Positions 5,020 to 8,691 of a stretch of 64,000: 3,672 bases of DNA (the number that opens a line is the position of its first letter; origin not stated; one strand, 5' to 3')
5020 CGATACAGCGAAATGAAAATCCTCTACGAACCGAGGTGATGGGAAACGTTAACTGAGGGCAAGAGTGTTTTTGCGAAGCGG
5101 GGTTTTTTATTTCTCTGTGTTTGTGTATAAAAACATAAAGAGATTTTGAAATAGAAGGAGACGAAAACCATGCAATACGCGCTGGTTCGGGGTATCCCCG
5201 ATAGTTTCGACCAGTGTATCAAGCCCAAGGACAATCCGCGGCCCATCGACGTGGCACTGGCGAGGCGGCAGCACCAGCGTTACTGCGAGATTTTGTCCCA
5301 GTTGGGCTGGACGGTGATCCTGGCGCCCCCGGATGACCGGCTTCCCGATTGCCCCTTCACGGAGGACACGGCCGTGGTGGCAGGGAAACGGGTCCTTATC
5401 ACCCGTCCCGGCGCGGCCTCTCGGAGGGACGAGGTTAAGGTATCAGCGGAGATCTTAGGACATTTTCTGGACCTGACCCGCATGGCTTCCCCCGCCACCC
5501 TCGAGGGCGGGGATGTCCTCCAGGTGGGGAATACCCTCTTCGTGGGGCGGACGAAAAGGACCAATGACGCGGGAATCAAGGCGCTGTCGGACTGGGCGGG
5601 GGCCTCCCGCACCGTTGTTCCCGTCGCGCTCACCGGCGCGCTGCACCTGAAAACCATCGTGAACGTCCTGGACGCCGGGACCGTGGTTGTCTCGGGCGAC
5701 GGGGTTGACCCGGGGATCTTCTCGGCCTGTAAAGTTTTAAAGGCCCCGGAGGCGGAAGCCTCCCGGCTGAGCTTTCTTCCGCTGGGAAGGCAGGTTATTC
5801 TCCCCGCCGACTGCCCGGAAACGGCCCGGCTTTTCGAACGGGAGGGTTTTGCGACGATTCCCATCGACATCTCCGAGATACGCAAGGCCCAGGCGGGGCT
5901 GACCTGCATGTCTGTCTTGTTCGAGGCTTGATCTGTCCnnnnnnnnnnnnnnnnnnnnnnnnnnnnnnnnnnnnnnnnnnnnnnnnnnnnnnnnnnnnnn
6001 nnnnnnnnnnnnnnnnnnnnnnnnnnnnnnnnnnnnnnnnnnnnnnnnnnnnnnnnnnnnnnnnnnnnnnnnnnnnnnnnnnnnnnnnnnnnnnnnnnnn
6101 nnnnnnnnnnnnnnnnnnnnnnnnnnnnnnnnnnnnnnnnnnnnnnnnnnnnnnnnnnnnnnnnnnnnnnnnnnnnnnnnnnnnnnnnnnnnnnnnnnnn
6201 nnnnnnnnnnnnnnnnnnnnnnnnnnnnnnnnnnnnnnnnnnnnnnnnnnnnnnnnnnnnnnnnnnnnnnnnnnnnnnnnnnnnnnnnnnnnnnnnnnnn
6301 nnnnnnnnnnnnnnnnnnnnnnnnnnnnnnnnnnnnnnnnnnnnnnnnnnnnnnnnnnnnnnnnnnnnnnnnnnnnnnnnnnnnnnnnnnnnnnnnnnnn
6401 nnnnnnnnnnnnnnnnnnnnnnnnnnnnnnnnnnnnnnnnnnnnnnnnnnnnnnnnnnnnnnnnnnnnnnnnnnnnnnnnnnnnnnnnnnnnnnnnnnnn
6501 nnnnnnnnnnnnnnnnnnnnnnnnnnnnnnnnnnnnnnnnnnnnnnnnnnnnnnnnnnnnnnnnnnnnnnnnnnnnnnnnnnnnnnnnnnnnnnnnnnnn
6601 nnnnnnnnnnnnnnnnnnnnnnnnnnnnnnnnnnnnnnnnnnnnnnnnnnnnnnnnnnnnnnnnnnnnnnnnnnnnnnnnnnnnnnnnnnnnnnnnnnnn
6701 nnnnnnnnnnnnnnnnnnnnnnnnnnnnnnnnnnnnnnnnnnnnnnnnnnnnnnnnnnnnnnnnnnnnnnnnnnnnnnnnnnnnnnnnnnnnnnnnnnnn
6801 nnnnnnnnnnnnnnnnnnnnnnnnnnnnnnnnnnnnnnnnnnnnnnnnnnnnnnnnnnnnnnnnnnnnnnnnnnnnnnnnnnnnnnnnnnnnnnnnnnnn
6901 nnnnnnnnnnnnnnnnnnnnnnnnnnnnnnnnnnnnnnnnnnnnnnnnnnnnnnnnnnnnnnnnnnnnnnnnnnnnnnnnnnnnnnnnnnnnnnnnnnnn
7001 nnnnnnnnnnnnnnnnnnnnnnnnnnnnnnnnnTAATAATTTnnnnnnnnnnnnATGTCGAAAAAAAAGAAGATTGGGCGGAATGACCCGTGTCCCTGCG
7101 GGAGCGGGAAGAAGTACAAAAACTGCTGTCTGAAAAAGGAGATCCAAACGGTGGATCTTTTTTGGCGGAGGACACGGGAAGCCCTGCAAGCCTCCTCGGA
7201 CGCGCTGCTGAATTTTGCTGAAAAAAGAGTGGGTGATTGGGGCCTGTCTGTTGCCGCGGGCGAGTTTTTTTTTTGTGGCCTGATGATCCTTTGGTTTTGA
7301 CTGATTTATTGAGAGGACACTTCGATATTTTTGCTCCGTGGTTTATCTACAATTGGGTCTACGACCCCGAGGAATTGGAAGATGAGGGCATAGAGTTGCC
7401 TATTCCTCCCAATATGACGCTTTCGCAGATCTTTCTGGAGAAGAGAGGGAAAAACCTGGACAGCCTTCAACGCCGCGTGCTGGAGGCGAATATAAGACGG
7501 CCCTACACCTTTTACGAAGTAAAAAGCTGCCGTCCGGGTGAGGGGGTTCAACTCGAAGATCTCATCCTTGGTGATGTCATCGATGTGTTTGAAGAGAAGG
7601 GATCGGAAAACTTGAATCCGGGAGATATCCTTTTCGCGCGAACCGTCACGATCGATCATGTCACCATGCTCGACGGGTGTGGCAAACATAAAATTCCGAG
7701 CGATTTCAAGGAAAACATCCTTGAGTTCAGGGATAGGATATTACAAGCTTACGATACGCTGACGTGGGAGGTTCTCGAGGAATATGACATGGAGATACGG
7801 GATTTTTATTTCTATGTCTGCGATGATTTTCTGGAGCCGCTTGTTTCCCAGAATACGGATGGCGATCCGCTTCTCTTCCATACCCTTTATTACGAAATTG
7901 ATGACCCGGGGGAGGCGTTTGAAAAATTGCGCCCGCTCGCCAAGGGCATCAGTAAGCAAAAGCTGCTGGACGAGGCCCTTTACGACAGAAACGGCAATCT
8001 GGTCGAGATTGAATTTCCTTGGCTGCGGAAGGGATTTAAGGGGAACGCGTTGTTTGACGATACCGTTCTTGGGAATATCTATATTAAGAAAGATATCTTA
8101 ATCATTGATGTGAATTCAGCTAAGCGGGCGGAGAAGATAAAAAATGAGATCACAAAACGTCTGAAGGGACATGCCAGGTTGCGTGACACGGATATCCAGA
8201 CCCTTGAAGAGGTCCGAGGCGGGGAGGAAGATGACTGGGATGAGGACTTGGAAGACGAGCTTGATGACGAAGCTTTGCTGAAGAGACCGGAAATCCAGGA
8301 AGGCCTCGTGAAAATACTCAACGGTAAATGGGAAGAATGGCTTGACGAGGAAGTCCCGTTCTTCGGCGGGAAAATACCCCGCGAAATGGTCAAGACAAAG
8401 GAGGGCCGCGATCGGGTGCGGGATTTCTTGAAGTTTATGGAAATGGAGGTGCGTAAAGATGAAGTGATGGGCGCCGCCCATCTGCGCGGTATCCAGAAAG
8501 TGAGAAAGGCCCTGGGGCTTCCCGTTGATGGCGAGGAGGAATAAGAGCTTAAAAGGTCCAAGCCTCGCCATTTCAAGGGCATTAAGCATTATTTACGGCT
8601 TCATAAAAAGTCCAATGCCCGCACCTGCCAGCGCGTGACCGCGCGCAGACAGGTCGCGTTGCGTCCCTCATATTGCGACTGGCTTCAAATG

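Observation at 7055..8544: N-terminal SEC-C-motif protein split by a T10 homopolymer: phase-variable, pseudogenised or a sequencing artefact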

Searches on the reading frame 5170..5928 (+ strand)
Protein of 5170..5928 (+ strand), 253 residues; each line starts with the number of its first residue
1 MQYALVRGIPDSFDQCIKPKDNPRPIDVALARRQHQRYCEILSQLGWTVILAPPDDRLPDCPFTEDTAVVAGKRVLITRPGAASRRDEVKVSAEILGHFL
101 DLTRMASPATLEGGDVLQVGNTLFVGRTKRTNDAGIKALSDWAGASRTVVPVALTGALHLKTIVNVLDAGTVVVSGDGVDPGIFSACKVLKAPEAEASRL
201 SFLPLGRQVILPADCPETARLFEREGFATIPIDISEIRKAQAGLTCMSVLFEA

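Call 26: list_cluster_members(proteins=[window:5170-5928:+, window:5939-7033:+, window:8841-9377:+, window:9377-10849:+])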
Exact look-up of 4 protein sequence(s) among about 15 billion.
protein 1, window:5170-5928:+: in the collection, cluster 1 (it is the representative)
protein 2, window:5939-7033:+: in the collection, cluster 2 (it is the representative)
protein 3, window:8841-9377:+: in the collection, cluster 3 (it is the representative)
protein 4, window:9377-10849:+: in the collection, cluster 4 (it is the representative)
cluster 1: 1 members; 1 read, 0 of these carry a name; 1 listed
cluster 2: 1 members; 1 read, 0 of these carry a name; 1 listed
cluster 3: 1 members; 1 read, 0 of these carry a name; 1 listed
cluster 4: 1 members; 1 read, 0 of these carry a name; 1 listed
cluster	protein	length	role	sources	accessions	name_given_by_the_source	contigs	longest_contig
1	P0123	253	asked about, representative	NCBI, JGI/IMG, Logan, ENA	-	-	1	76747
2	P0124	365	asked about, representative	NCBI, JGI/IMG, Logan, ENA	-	-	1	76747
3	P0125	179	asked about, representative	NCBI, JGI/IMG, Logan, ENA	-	-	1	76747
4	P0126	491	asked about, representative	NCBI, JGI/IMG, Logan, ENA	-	-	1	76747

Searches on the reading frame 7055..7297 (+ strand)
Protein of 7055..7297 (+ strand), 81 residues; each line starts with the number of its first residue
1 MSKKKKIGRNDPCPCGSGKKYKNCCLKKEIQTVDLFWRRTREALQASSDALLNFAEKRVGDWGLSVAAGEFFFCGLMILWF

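Call 21: list_cluster_members(proteins=[P0001, window:7055-7297:+, window:7043-7297:+])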
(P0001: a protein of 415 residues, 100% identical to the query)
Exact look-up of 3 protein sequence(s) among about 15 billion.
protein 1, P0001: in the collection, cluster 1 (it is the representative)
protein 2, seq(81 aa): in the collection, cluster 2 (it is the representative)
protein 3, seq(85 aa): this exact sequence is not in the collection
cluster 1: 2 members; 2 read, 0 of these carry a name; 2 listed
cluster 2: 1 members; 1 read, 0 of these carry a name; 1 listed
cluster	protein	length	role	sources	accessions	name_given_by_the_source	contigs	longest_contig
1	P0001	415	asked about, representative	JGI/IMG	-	-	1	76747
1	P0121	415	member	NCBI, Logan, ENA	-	-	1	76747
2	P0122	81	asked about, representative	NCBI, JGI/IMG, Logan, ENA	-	-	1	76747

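Call 23: find_encoding_contigs(protein=window:7055-7297:+, flank=3000, max_places=10)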
Protein seq(81 aa) (81 aa): 3 contigs read that carry it; 1 place shown.
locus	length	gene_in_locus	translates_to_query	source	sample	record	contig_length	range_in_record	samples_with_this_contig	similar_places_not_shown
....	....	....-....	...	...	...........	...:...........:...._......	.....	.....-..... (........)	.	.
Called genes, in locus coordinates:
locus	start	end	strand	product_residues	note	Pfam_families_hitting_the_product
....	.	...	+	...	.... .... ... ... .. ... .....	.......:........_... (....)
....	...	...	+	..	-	-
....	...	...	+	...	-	-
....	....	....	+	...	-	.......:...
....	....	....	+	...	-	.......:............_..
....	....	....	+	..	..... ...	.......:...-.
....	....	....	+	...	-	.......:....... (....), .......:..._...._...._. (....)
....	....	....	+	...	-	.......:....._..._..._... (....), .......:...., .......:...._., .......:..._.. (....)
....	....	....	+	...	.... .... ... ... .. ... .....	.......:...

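Call 24: find_encoding_contigs(protein=P0121, flank=3000, max_places=10)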
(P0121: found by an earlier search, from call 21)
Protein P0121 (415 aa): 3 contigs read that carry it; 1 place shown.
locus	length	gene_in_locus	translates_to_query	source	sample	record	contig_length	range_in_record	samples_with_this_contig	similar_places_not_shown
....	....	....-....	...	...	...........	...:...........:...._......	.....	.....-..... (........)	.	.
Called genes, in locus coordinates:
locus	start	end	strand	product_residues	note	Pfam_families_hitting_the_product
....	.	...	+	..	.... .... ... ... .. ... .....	-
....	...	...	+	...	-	-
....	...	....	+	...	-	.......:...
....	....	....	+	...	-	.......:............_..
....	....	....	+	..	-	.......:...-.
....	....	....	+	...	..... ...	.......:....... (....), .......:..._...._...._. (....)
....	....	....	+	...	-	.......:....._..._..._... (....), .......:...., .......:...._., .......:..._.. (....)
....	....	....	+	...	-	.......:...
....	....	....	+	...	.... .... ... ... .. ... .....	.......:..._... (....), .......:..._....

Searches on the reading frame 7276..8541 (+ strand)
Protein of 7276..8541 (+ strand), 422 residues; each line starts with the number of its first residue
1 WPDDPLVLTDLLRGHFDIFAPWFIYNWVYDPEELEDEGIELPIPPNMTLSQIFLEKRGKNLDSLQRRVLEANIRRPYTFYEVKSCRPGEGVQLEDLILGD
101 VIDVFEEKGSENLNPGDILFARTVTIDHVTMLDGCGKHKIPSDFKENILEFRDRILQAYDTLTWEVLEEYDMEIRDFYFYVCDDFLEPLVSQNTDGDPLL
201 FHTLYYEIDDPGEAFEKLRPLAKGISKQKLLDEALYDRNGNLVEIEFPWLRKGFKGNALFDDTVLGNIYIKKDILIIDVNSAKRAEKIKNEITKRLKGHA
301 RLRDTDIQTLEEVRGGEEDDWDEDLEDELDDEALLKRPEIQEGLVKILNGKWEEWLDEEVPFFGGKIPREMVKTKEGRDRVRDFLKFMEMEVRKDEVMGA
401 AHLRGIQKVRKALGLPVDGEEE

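Call 20: find_related_loci(query=window:7276-8541:+, collection=metagenome_contigs, flank=8000)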
Query window:7276-8541:+ (422 aa) in metagenome_contigs; peptide patterns used: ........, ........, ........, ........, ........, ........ (x = any residue, [..] = any of these).
599 stretches matched a pattern, but none encodes a relative of the query by tblastn (E <= 1e-3).

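Call 77: search_protein_representatives(protein=window:7276-8541:+)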
Query: 422 residues. Proteins with E-value up to 0.001 (for the whole library): 2593; up to 1e-10: 1148; up to 1e-30: 417. The best 150 are listed.
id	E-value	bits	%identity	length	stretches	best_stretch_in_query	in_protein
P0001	5.0e-279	941.6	100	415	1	8-422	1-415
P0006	2.6e-102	359.3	44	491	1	1-416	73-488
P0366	2.5e-91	323.1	40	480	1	1-415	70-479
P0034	9.2e-89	314.6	36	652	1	7-416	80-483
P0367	2.8e-87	309.8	38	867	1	9-415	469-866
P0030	9.9e-87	307.9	37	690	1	2-415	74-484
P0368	1.8e-85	303.8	36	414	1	13-415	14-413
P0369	5.0e-85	302.3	39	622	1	1-415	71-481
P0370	7.1e-81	288.6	37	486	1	1-416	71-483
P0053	3.0e-80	286.6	38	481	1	1-415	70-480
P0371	9.8e-79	281.6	40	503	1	61-415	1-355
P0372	5.6e-78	279.1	37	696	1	1-416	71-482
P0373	9.7e-78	278.3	35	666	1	1-415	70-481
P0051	4.9e-77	276.0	37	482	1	3-415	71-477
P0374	3.1e-73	263.5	38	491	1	9-415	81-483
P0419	1.9e-57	211.5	33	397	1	17-415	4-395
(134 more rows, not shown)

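Call 79: list_cluster_members(proteins=[P0368, P0419])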
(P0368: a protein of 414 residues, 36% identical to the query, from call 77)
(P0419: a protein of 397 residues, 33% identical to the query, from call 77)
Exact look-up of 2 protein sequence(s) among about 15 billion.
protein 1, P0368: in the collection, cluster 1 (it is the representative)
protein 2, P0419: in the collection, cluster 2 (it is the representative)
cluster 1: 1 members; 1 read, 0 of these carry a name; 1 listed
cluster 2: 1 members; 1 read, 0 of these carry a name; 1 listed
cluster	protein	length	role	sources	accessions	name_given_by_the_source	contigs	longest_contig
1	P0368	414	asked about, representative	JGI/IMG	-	-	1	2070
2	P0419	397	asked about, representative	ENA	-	-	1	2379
